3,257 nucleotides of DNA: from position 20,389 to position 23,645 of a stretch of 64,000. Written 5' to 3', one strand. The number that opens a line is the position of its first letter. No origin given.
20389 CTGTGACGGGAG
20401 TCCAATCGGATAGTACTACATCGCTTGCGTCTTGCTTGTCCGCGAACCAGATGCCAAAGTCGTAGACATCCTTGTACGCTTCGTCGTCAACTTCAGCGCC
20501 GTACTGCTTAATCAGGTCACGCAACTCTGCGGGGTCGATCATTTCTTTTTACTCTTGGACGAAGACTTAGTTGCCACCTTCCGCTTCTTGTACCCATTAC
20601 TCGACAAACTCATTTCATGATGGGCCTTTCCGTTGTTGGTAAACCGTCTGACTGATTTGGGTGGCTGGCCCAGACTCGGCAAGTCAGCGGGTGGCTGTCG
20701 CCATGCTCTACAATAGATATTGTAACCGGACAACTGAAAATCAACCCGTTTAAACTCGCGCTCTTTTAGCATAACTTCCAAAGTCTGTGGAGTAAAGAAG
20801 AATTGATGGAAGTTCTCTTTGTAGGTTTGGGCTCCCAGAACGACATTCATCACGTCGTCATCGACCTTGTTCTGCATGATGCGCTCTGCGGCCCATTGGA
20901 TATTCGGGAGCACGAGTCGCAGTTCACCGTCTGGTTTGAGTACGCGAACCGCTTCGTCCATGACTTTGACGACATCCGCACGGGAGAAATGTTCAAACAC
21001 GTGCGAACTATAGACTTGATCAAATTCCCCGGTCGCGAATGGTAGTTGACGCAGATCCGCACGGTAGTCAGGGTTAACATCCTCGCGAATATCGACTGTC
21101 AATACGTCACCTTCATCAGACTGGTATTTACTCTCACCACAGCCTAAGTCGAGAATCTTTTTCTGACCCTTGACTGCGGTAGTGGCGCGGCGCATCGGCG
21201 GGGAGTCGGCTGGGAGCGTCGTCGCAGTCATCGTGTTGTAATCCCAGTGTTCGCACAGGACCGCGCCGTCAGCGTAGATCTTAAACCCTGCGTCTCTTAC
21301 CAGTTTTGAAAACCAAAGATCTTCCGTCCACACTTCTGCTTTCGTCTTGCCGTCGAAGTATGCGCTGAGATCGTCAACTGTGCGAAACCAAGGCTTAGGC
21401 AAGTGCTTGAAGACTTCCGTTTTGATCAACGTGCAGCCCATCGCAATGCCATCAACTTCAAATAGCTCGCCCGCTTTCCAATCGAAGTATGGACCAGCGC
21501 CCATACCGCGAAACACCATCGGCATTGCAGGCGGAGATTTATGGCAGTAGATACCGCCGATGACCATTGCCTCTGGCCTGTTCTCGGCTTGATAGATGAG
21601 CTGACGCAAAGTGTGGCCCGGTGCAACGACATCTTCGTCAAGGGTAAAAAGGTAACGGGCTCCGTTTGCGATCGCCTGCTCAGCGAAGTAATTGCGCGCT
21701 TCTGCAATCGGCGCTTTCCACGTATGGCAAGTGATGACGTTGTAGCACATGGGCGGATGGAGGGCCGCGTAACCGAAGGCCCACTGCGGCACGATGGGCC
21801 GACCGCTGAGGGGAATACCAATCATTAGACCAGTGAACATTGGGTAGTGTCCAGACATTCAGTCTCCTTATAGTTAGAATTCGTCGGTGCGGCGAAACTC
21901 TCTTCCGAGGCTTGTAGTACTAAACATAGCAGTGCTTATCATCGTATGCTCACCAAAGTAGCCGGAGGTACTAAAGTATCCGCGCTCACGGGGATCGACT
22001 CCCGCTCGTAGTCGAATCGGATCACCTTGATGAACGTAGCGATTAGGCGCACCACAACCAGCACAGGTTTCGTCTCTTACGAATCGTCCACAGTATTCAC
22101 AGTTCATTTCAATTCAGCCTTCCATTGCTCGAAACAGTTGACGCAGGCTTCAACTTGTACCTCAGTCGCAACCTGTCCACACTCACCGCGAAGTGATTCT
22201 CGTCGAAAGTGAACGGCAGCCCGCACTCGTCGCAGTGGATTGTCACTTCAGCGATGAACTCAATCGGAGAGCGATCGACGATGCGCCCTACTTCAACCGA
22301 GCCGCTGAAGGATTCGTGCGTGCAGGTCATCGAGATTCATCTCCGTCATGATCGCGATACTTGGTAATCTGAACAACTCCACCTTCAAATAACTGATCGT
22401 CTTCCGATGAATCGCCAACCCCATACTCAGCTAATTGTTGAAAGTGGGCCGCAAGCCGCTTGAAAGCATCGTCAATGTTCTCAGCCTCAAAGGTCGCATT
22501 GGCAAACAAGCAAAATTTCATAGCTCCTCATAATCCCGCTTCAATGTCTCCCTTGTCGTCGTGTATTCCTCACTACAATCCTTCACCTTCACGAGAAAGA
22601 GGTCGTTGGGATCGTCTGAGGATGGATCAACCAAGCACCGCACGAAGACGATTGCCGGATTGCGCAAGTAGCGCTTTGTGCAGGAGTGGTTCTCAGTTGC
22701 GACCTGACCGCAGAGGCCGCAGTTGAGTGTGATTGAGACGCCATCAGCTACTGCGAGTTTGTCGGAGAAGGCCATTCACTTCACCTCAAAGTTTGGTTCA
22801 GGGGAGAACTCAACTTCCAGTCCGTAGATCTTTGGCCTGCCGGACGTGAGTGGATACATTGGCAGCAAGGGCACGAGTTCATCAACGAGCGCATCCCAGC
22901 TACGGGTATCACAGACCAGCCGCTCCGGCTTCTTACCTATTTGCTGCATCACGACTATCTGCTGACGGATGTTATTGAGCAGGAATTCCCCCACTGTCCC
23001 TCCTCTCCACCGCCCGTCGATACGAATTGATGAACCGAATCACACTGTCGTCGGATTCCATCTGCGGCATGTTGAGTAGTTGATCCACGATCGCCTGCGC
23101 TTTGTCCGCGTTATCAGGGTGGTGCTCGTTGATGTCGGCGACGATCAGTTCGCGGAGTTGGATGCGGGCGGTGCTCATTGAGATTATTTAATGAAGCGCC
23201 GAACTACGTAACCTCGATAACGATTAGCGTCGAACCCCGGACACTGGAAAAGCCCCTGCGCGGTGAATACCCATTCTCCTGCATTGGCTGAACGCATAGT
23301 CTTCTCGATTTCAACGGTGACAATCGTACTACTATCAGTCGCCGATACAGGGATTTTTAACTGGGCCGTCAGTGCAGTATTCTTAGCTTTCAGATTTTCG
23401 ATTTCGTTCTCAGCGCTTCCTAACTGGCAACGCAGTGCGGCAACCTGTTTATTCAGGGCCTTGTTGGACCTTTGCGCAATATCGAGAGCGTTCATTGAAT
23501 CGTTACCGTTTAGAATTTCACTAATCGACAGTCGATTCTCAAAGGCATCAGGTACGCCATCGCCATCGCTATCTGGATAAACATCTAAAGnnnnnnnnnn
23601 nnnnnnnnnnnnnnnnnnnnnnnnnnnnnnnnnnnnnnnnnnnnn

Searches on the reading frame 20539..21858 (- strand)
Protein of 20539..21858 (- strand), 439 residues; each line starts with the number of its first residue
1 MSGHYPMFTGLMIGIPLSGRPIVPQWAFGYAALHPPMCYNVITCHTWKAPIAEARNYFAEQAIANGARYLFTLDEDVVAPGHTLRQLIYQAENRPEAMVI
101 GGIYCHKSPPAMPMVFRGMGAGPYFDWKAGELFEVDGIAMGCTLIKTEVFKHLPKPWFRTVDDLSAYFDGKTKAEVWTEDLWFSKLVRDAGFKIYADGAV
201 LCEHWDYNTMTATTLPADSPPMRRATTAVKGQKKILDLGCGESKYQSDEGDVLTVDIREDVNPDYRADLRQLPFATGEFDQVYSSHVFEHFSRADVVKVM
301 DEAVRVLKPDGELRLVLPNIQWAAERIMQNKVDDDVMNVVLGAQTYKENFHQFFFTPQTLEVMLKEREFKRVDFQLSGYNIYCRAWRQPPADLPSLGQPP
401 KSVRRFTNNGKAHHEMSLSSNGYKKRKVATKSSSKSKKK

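Call 11: search_protein_families(library=phrogs, proteins=[window:20539-21858:-], max_evalue=0.001)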
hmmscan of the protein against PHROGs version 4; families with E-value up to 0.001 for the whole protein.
window:20539-21858:- (439 aa): 4 families
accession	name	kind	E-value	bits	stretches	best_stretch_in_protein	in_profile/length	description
phrog_1574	-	unknown function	8.6e-13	49.6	1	73-212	90-236/240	-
phrog_6636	-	other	1.6e-07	32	1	231-355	32-143/177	methyltransferase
phrog_954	-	other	3.5e-06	27.4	0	226-328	45-178/229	DNA methyltransferase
phrog_22502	-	other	7.7e-06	26.8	1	267-321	127-179/276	methyltransferase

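Call 12: search_protein_families(library=pfam, proteins=[window:20539-21858:-], max_evalue=0.001)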
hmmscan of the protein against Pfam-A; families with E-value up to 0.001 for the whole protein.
window:20539-21858:- (439 aa): 7 families
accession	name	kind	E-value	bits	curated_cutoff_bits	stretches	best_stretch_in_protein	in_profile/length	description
PF08241.18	Methyltransf_11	-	1.8e-12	48.2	21.2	1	236-313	1-93/95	Methyltransferase domain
PF13649.12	Methyltransf_25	-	7.1e-10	39.9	27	1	266-311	52-97/97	Methyltransferase domain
PF13489.12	Methyltransf_23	-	6.4e-08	32.9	27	1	230-370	21-160/164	Methyltransferase domain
PF13847.12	Methyltransf_31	-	1e-05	25.7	27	0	267-331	61-126/145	Methyltransferase domain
PF08242.18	Methyltransf_12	-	8.2e-05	23.7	30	1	271-313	57-98/98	Methyltransferase domain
PF05148.21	Methyltransf_8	-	0.00069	20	27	0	230-315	71-156/219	Hypothetical methyltransferase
PF00535.33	Glycos_transf_2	-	0.00099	19.5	23.3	0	51-109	66-121/168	Glycosyl transferase family 2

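Call 24: search_dna_similar(query=window:20539-21858:-, collection=phages, mode=protein, max_rows=20)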
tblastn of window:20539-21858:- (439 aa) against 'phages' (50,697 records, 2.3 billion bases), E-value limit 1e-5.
Records with a match: 1; places in all: 1; records where one place covers at least 80% of the query: 0.
Best place of each record, by identity: <60% 1.
By first word of the organism name: Caudoviricetes 1.
By host as written in the record: - 1.
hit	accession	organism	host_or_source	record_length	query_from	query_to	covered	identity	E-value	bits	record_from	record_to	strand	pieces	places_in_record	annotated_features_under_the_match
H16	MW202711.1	Caudoviricetes sp.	Manatee Spring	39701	4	197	44%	27.7%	3e-8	62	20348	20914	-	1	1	putative glycosyltransferase | hypothetical protein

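Call 71: search_solved_structures(query=window:20539-21858:-, max_evalue=0.1, show_alignments=0)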
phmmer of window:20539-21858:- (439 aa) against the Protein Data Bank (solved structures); distinct sequences matched with E-value up to 0.1: 2.
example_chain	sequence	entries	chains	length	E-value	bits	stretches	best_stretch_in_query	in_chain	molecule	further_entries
2p8j_A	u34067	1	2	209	0.0046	18.9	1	266-311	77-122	S-adenosylmethionine-dependent methyltransferase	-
1ve3_A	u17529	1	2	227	0.016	17.1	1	230-329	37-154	hypothetical protein PH0226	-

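Call 72: search_protein_families(library=ncbifam, proteins=[window:20539-21858:-], max_evalue=0.01)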
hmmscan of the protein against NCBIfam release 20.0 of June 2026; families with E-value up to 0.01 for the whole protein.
window:20539-21858:- (439 aa): 14 families
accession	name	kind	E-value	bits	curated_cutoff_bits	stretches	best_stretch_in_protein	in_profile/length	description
NF045667.1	MTase_DVU1556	equivalog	4.4e-06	26.3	155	1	228-325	19-127/213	DVU_1556 family methyltransferase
NF040539.1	AST_met_ArsM_2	exception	1.5e-05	24.9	240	1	265-312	115-160/262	putative arsinothricin biosynthesis methyltransferase ArsM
NF043040.1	corrin_prot_MT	hypoth_equivalog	6.3e-05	22.5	180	0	274-314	106-146/216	corrinoid protein-associated methyltransferase CpaM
NF041675.1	sarc_dimgly_tmase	equivalog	0.00012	22.1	550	1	269-357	125-212/278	sarcosine/dimethylglycine N-methyltransferase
TIGR01934.1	MenG_MenH_UbiE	subfamily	0.00017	21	158.35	1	266-372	94-197/223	ubiquinone/menaquinone biosynthesis methyltransferase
NF038099.1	AsSugarArsM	exception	0.00034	19.9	400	1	269-348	125-203/321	arsenosugar biosynthesis arsenite methyltransferase ArsM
NF047649.1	MTase_UXPK_star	exception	0.00088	18.4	460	1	267-315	135-181/283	methyltransferase/UXPK-star double selenoprotein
NF041255.1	mycofact_MftM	equivalog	0.00098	18.5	200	1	267-306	193-232/289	mycofactocin oligosaccharide methyltransferase MftM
NF041537.1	ArsM_AhpD_UU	exception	0.0019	17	510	1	270-315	137-180/345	arsenite methyltransferase/AhpD domain selenoprotein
TIGR02072.1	BioC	equivalog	0.0025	17.7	184.95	0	233-313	36-130/244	malonyl-ACP O-methyltransferase BioC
NF045649.1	2X_seleno_MduS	exception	0.0054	15.8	380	0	268-311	98-143/338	methyltransferase domain-containing selenoprotein MduS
NF041536.1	ArsM_DUF2284_UU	exception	0.0075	14.6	575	0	267-316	134-181/459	arsenite methyltransferase/DUF2284 domain selenoprotein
NF045825.1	FAmtase_mtf2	equivalog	0.0091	15.2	400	0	267-313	112-156/248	fatty-acid O-methyltransferase Mtf2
TIGR01983.1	UbiG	equivalog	0.0092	15.3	102.95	0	276-387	114-218/228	bifunctional 2-polyprenyl-6-hydroxyphenol methylase/3-demethylubiquinol 3-O-methyltransferase UbiG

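Call 110: search_solved_structures(query=A6, max_evalue=1, show_alignments=0)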
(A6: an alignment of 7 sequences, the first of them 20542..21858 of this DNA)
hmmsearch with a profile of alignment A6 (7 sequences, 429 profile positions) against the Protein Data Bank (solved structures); distinct sequences matched with E-value up to 1: 19.
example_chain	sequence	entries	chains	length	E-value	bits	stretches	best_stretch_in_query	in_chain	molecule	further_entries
2p8j_A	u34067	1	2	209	1.4e-05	27.2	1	266-311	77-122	S-adenosylmethionine-dependent methyltransferase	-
1ve3_A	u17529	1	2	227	0.00075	21.5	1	231-320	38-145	hypothetical protein PH0226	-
3bus_A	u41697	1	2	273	0.0073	18.2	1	267-314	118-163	Methyltransferase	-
4iv8_A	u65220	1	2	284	0.011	17.7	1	261-314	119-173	Phosphoethanolamine N-methyltransferase,putative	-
3mgg_A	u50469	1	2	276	0.017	17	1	266-316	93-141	Methyltransferase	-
1xxl_A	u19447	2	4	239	0.029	16.3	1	270-316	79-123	YcgJ protein | ycgJ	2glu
5gm1_A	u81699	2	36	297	0.029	16.3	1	267-315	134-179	O-methylransferase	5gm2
8ys9_A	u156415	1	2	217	0.029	16.2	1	267-313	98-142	Phosphatidylethanolamine N-methyltransferase/phosphatidyl-N-methylethanolamine N-methyltra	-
3bkw_A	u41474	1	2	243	0.049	15.5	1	219-312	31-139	S-adenosylmethionine dependent methyltransferase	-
4mwz_A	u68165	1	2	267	0.058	15.3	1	262-314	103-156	Phosphoethanolamine N-methyltransferase, putative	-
4iv0_A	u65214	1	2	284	0.065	15.1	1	262-314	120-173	Phosphoethanolamine N-methyltransferase, putative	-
9w6x_A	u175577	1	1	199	0.068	15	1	261-315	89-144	YtkW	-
3l8d_A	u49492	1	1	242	0.069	15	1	204-312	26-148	Methyltransferase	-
8zc8_A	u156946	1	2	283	0.072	15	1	266-315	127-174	MitM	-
21zq_A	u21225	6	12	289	0.075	14.9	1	266-315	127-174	MitM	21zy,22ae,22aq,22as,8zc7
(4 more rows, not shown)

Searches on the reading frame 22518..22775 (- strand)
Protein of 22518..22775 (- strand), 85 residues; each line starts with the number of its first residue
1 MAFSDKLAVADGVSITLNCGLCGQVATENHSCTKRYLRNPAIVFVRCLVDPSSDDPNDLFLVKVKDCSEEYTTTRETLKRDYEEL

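Call 54: search_protein_families(library=pfam, proteins=[window:22518-22775:-], max_evalue=0.01)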
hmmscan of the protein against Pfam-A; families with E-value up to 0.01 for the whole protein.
window:22518-22775:- (85 aa): 0 families

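Call 84: search_protein_families(library=phrogs, proteins=[window:22518-22775:-], max_evalue=0.01)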
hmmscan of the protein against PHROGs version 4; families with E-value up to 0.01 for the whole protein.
window:22518-22775:- (85 aa): 0 families

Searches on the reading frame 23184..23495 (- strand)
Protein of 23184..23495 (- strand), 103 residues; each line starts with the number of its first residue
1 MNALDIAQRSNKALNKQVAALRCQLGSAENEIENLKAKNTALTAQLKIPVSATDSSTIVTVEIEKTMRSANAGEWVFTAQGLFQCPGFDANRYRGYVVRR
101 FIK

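Call 54: search_protein_families(library=pfam, proteins=[window:23184-23495:-], max_evalue=0.01)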
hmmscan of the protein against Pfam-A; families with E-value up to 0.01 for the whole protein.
window:23184-23495:- (103 aa): 2 families
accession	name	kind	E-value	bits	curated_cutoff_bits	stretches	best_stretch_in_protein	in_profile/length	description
PF14662.11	KASH_CCD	-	0.0017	18.8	43.3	1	8-70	14-76/191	Coiled-coil region of CCDC155 or KASH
PF14197.11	Cep57_CLD_2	-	0.0055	17.2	27.1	1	6-47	21-62/67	Centrosome localisation domain of PPC89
